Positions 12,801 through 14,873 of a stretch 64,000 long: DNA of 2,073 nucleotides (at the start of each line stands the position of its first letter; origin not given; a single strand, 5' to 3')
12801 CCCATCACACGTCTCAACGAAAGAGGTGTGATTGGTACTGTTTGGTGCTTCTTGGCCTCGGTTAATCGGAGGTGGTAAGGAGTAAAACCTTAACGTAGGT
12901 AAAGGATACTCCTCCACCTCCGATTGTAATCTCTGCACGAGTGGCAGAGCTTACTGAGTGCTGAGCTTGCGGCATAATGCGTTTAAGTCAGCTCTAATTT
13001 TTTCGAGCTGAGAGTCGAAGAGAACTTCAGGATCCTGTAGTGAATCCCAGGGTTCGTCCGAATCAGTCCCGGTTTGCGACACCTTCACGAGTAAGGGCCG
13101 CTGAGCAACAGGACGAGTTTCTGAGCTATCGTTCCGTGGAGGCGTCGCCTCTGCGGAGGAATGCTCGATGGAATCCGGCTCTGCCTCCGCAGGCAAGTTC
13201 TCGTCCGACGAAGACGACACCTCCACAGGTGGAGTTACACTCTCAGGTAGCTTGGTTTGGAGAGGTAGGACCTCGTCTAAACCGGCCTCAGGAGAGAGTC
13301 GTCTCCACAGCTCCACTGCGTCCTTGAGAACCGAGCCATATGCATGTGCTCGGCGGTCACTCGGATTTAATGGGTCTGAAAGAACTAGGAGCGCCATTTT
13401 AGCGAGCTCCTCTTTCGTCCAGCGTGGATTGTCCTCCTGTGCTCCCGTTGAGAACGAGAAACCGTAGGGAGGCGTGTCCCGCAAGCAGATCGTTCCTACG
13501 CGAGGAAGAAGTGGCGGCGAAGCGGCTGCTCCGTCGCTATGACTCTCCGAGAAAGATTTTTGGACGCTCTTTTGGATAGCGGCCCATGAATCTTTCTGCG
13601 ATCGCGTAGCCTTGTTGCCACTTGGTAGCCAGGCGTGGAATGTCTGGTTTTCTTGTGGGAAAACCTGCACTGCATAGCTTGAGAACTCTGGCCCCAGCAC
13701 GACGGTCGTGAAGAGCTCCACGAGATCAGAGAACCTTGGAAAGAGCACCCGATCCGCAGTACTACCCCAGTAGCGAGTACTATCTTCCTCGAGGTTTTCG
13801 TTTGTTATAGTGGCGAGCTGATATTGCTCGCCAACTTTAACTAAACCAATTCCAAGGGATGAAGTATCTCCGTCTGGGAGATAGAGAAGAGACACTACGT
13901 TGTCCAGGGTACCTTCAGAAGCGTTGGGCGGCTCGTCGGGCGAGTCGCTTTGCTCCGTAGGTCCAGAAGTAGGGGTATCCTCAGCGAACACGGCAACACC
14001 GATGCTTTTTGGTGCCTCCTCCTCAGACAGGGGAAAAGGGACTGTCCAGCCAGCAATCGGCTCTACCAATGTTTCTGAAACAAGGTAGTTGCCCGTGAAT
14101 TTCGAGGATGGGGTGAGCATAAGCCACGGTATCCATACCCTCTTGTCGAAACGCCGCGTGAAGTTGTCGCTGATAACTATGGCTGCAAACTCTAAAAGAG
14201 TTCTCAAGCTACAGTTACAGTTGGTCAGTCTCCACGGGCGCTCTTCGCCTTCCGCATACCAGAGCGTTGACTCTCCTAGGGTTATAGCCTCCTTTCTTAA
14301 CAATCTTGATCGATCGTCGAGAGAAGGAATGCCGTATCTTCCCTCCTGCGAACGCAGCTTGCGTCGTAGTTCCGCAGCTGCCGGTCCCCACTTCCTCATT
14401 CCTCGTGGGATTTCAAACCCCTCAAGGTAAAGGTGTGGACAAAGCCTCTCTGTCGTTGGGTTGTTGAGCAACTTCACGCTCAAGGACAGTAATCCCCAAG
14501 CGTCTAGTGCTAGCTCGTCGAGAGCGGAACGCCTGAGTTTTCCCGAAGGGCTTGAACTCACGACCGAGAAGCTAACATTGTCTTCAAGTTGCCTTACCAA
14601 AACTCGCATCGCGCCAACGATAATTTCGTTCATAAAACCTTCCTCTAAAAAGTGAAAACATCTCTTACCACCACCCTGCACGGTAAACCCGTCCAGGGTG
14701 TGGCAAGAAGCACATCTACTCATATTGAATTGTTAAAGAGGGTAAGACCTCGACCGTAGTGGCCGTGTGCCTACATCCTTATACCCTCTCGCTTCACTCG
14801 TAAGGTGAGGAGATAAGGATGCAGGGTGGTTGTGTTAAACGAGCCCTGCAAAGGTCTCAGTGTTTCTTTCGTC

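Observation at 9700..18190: Repeat-bounded 8.4-kb island of six co-oriented genes around a GHKL ATPase: candidate undescribed system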

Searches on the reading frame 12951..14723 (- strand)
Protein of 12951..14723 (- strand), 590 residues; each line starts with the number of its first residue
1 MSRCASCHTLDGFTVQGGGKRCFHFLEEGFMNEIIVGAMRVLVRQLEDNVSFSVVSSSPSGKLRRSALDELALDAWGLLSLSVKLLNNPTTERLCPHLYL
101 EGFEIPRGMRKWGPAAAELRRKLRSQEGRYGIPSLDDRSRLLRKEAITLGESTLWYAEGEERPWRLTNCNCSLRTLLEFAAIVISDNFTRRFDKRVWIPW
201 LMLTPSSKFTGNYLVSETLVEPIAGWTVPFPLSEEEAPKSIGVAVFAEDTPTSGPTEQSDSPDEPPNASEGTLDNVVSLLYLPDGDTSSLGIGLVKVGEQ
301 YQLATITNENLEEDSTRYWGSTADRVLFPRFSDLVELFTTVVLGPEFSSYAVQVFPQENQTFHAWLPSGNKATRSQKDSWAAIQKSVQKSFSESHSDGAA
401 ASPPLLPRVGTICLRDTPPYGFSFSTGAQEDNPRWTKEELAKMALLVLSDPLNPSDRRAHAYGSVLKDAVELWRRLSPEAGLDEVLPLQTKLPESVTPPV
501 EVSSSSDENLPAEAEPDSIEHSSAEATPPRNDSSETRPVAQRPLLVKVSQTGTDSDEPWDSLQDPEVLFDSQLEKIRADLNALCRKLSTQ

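Call 3: search_protein_families(library=pfam, proteins=[window:12951-14723:-], max_evalue=1)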
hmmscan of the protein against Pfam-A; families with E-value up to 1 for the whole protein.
window:12951-14723:- (590 aa): 0 families

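Call 4: search_protein_families(library=padloc, proteins=[window:12951-14723:-], max_evalue=1)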
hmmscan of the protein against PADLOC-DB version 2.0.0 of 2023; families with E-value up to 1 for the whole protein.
window:12951-14723:- (590 aa): 0 families

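Call 6: search_protein_families(library=ncbifam, proteins=[window:12951-14723:-], max_evalue=1)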
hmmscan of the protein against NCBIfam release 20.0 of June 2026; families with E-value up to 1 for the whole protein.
window:12951-14723:- (590 aa): 0 families

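Call 7: search_protein_families(library=phrogs, proteins=[window:12951-14723:-], max_evalue=1)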
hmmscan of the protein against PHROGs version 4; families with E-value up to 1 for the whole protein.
window:12951-14723:- (590 aa): 0 families

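Call 33: search_solved_structures(query=A4, max_evalue=10)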
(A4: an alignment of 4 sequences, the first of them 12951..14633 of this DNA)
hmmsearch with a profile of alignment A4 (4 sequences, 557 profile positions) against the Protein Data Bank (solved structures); distinct sequences matched with E-value up to 10: 3.
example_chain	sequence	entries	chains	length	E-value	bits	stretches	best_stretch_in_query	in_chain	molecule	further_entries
5v4b_B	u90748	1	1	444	0.52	12.2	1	417-462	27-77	F-box/WD repeat-containing protein 7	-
2ovp_B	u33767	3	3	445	0.52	12.2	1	417-462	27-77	F-box/WD repeat protein 7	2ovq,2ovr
7t1y_B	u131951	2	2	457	0.54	12.1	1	417-462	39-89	F-box/WD repeat-containing protein 7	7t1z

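Call 54: find_homologous_proteins(query=window:12951-14633:-, max_evalue=0.01)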
Query window:12951-14633:- (560 aa): 4 proteins with E <= 0.01 among 8000 candidates.
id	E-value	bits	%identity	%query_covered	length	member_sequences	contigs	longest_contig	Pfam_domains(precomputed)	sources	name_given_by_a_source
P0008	0.0e+0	1182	94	100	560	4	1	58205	-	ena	-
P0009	6.8e-217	739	65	100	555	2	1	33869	-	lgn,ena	-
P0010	9.0e-163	561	64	80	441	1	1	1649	-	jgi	jgi:hypothetical protein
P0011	2.3e-133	464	44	100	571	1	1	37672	-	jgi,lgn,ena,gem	-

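Call 57: find_encoding_contigs(protein=P0008, flank=10000, max_places=4)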
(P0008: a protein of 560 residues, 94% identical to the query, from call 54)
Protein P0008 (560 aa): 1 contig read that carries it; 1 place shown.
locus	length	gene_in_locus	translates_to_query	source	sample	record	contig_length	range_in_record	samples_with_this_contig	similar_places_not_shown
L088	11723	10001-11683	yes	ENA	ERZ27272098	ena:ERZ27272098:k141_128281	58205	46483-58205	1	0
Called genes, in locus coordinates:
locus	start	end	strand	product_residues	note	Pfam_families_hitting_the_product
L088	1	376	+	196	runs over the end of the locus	PF01728:FtsJ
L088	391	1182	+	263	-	PF02405:MlaE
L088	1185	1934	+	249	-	PF00005:ABC_tran, PF13304:AAA_21 (faint)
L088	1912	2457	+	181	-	PF02470:MlaD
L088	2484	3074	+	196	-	PF05494:MlaC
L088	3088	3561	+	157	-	PF00075:RNase_H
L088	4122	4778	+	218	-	PF01797:Y1_Tnp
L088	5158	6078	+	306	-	PF03009:GDPD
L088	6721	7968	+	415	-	-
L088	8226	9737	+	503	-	PF02518:HATPase_c (weak), PF13589:HATPase_c_3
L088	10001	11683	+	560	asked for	-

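Call 73: predict_structure(alignment_id=A11)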
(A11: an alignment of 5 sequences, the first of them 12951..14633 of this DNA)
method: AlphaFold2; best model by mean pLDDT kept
length: 560 residues; sequences in the alignment: 5
mean_pLDDT: 39.7   pTM: 0.31
mean pLDDT of the five models: 39.7, 35.2, 34.1, 33.2, 32.5
residues with pLDDT >= 90: 0; 70-90: 48; 50-70: 108; < 50: 404
segments of 3 or more residues with pLDDT < 50: 1-9, 25-34, 77-80, 98-102, 160-533
pLDDT, mean of each block of 10 residues (from residue 1): 33 55 50 51 64 70 69 56 61 57 56 71 68 66 70 59 32 22 23 20 22 24 24 22 25 27 32 32 25 26 34 28 28 31 41 32 27 23 24 23 31 34 33 38 37 25 24 23 28 25 28 32 42 59 81 77
secondary structure, 60 per line:
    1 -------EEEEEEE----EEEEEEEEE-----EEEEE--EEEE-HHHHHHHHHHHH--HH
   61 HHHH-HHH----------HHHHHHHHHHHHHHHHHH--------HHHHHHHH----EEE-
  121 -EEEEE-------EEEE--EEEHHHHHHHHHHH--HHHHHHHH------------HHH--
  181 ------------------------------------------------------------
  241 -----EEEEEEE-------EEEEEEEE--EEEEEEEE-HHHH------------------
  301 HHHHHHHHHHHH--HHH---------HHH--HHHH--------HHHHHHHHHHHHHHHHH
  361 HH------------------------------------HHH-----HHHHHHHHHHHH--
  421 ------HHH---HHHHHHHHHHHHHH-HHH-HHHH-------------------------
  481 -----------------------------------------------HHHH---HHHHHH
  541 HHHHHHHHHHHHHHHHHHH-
elements in order: E8-14 E19-27 E33-37 E40-43 H45-56 H59-64 H79-96 H105-112 E117-119 E122-126 E134-137 E140-142 H143-153 H156-163 E246-252 E260-267 E270-277 H279-282 H301-312 H332-335 H344-362 H407-418 H433-446 H452-455 H528-531 H535-559

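Call 74: search_protein_representatives(alignment_id=A11)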
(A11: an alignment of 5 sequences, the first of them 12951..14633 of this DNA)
Query: 5 sequences, 555 profile positions. Proteins with E-value up to 0.001 (for the whole library): 12; up to 1e-10: 6; up to 1e-30: 4. The best 12 are listed.
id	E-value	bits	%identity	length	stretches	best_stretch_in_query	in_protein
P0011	1.7e-287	971.0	-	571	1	2-555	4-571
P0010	7.5e-254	860.0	-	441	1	111-554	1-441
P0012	1.4e-53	198.9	-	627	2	225-498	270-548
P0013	9.7e-33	130.1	-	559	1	43-477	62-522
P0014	4.4e-19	85.0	-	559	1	37-339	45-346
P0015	1.5e-17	79.9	-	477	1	36-364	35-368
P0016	1.9e-08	49.9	-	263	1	295-437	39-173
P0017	2.7e-08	49.4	-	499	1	22-186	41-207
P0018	4.2e-08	48.8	-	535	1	47-176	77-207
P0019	6.6e-06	41.5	-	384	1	41-187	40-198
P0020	5.1e-05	38.6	-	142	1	48-111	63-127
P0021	3.8e-04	35.7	-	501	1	43-185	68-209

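Call 77: find_encoding_contigs(protein=P0013, flank=10000, max_places=3)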
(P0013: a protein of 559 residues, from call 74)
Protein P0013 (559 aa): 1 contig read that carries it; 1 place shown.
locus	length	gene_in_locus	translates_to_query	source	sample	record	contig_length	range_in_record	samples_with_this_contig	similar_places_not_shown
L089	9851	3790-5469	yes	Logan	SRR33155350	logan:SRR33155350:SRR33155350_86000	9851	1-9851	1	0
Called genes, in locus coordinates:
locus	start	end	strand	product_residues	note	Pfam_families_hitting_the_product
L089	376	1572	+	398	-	-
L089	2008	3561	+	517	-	PF02518:HATPase_c, PF13589:HATPase_c_3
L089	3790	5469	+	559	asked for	-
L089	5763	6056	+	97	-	-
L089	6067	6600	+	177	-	-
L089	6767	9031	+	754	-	-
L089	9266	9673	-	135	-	-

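Call 78: find_encoding_contigs(protein=P0014, flank=10000, max_places=3)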
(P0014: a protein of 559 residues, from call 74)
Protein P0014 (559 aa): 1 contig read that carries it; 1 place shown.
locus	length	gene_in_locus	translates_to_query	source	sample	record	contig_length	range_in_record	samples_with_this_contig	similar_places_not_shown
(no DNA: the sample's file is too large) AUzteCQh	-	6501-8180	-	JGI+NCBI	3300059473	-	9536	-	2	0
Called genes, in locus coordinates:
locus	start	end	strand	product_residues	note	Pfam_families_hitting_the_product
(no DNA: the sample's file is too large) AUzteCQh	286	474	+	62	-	-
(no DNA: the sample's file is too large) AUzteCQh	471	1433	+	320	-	PF20030:bpMoxR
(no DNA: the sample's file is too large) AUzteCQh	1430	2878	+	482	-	-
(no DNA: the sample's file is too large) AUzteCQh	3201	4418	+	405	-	-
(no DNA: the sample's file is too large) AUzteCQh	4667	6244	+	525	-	PF13589:HATPase_c_3 (weak)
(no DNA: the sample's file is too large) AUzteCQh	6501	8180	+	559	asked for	-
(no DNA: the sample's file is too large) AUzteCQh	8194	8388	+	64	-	-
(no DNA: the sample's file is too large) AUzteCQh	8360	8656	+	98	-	-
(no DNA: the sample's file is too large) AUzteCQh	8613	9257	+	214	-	-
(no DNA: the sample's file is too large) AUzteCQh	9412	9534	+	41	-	?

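Call 79: find_encoding_contigs(protein=P0015, flank=10000, max_places=3)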
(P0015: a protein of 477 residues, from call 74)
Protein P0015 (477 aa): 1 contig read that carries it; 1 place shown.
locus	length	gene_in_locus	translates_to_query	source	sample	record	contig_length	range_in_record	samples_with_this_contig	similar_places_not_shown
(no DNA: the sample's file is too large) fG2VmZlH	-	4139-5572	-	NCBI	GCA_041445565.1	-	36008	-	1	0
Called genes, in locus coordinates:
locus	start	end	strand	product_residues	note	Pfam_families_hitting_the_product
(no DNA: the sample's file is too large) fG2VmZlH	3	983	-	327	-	?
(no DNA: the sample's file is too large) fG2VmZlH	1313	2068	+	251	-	-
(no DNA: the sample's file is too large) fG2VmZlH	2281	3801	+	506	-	PF13589:HATPase_c_3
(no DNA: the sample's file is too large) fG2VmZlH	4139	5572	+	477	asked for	-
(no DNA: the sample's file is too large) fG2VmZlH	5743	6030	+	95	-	-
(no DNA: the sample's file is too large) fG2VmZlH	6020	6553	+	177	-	-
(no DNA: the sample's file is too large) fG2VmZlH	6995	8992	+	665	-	-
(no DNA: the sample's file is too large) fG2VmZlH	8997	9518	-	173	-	PF20297:MSSS, PF01713:Smr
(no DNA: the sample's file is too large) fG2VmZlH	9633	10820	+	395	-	PF01170:UPF0020, PF08241:Methyltransf_11 (weak), PF13649:Methyltransf_25, PF13847:Methyltransf_31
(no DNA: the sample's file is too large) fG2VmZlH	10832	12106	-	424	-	PF00579:tRNA-synt_1b, PF22421:SYY_C-terminal, PF01479:S4 (weak)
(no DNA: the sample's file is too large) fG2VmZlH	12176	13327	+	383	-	PF00155:Aminotran_1_2, PF01053:Cys_Met_Meta_PP (weak)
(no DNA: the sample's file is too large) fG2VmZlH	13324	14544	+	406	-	PF00109:ketoacyl-synt, PF02801:Ketoacyl-synt_C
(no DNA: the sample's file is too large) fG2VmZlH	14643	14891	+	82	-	PF00471:Ribosomal_L33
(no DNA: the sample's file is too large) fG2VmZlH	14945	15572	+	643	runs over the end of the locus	PF00122:E1-E2_ATPase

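Call 82: fold_search(model_id=the predicted structure, library=pdb)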
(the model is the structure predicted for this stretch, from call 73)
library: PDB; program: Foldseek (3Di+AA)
matches with E <= 10: 135; with E <= 0.001: 0
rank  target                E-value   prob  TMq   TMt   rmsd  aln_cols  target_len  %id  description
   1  8wrs_A                8.8e-01  0.03  0.05  0.05  21.1       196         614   11  Cryo-EM structure of Cas12-1 with 5 nt complementary heteroduplex (released 2025-04-16)
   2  4y0w_B                1.3e+00  0.04  0.07  0.15  16.7       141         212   13  YeaZ from Pseudomonas aeruginosa (released 2016-01-27)
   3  7b08                  1.6e+00  0.04  0.06  0.05  13.5       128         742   13  TgoT apo (released 2020-12-30)
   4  8wrp_A                1.8e+00  0.02  0.06  0.05  21.4       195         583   11  Cryo-EM structure of Cas12-1 with 20 nt complementary heteroduplex (released 2025-04-16)
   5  4rer_B                2.0e+00  0.14  0.06  0.16  20.8        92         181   13  Crystal structure of the phosphorylated human alpha1 beta2 gamma1 holo-AMPK complex bound to AMP and cyclodextrin (released 2014-12-10)
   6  2ckp_A                2.2e+00  0.01  0.06  0.09  16.6       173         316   14  Crystal structure of Human Choline Kinase alpha-2 in complex with ADP (released 2006-10-04)
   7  3ild                  2.3e+00  0.04  0.06  0.16  11.6       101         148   11  Structure of ORF157-K57A from Acidianus filamentous virus 1 (released 2010-03-23)
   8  3f3p_K                2.3e+00  0.01  0.05  0.05  14.5       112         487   12  Crystal structure of the nucleoporin pair Nup85-Seh1, space group P21212 (released 2009-04-07)
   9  8chv_C                2.6e+00  0.02  0.07  0.16  15.1       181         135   12  Crystal structure of human PURA (fragment Glu57-Glu212, PUR repeat I and II) R140P mutant (released 2024-02-21)
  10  1ko2                  3.1e+00  0.03  0.10  0.15  12.4       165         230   19  VIM-2, a Zn-beta-lactamase from Pseudomonas aeruginosa with an oxidized Cys (cysteinesulfonic) (released 2003-09-02)
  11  8ras_L                3.3e+00  0.05  0.09  0.11  12.2       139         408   11  Plastid-encoded RNA polymerase transcription elongation complex (released 2024-03-06)
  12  8eu9_U                3.5e+00  0.06  0.07  0.08  16.4       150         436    7  Class1 of the INO80-Nucleosome complex (released 2023-07-12)
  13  5br9_D                3.5e+00  0.02  0.07  0.15  16.6       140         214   11  Crystal structure of an uncharacterized protein with similarity to peptidase YEAZ from Pseudomonas aeruginosa (released 2015-07-15)
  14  5n5g                  3.5e+00  0.02  0.09  0.15  12.6       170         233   16  Crystal structure of di-zinc metallo-beta-lactamase VIM-1 (released 2018-03-07)
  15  9ca7_F                3.9e+00  0.18  0.07  0.08   5.0        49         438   22  Cryo-EM structure of human SRCAP-nucleosome complex in the fully-engaged state (composite structure) (released 2025-06-18)
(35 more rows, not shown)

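Call 90: search_protein_families(library=pfam, proteins=[L089:376-1572:+, L089:2008-3561:+, L089:3790-5469:+, L089:5763-6056:+, L089:6067-6600:+, L089:6767-9031:+, P0012, P0018], max_evalue=0.1)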
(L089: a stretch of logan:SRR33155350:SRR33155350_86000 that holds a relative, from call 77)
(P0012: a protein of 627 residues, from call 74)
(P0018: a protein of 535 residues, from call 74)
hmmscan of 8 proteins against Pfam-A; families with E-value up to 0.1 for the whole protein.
L089:376-1572:+ (398 aa): 1 family
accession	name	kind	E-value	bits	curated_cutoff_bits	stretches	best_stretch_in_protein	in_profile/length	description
PF06516.17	NUP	-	0.067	12.8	27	0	256-333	109-184/313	Purine nucleoside permease (NUP)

L089:2008-3561:+ (517 aa): 2 families
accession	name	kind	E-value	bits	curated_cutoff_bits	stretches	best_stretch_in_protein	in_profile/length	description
PF13589.12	HATPase_c_3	-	5.4e-12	46.3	25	1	31-114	9-98/137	Histidine kinase-, DNA gyrase B-, and HSP90-like ATPase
PF02518.31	HATPase_c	-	4.2e-08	34.1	26.4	1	27-117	8-105/111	Histidine kinase-, DNA gyrase B-, and HSP90-like ATPase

L089:3790-5469:+ (559 aa): 1 family
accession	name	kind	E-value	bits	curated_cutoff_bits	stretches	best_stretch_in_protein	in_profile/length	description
PF19913.5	WCOB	-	0.029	15.1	23.4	1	31-92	9-69/121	Wolframin C-terminal OB-fold domain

L089:5763-6056:+ (97 aa): 0 families

L089:6067-6600:+ (177 aa): 3 families
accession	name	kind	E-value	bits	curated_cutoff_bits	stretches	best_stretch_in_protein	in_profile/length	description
PF13405.12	EF-hand_6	-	0.013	15.6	25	1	27-50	4-27/30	EF-hand domain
PF00036.39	EF-hand_1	-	0.024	14.6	25.4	1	25-49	2-26/29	EF hand domain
PF13499.12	EF-hand_7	-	0.034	14.9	30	1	27-49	6-28/67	EF-hand domain pair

L089:6767-9031:+ (754 aa): 0 families

P0012 (627 aa): 0 families

P0018 (535 aa): 0 families

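Call 91: search_protein_families(library=padloc, proteins=[L089:376-1572:+, L089:2008-3561:+, L089:3790-5469:+, L089:5763-6056:+, L089:6067-6600:+, L089:6767-9031:+, P0012, P0018], max_evalue=0.1)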
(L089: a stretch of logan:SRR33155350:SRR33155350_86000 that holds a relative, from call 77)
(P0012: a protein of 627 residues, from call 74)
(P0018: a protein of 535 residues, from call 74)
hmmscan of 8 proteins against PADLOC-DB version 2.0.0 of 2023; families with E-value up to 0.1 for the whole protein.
L089:376-1572:+ (398 aa): 2 families
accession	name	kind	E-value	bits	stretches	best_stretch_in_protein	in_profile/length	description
PDLC00648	ZorA3|ZorA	-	0.018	11.8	1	267-391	392-520/692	MotA/ExbB/TolQ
PDLC04547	PDC-M26A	-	0.04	10.5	1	270-369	167-264/724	-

L089:2008-3561:+ (517 aa): 2 families
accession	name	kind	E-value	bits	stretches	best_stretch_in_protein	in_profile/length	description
PDLC03968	TmtA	-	0.00087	15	1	23-67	73-118/1486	-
PDLC02204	MzaB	-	0.008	12.7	1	29-112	29-117/500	-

L089:3790-5469:+ (559 aa): 0 families

L089:5763-6056:+ (97 aa): 0 families

L089:6067-6600:+ (177 aa): 1 family
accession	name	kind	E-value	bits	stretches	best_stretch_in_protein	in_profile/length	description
PDLC03585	REase_II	-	0.049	11.1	1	22-94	43-114/274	Type II restriction enzyme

L089:6767-9031:+ (754 aa): 0 families

P0012 (627 aa): 0 families

P0018 (535 aa): 0 families

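Call 100: find_encoding_contigs(protein=P0012, flank=10000, max_places=3)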
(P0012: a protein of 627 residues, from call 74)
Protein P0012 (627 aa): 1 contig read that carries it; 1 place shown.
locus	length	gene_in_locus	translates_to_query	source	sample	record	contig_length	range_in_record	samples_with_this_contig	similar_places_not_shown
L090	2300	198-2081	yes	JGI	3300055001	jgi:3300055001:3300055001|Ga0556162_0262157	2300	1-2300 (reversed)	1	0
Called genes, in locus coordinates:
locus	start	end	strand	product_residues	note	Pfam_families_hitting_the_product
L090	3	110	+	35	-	?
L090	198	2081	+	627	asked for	-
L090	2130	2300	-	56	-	?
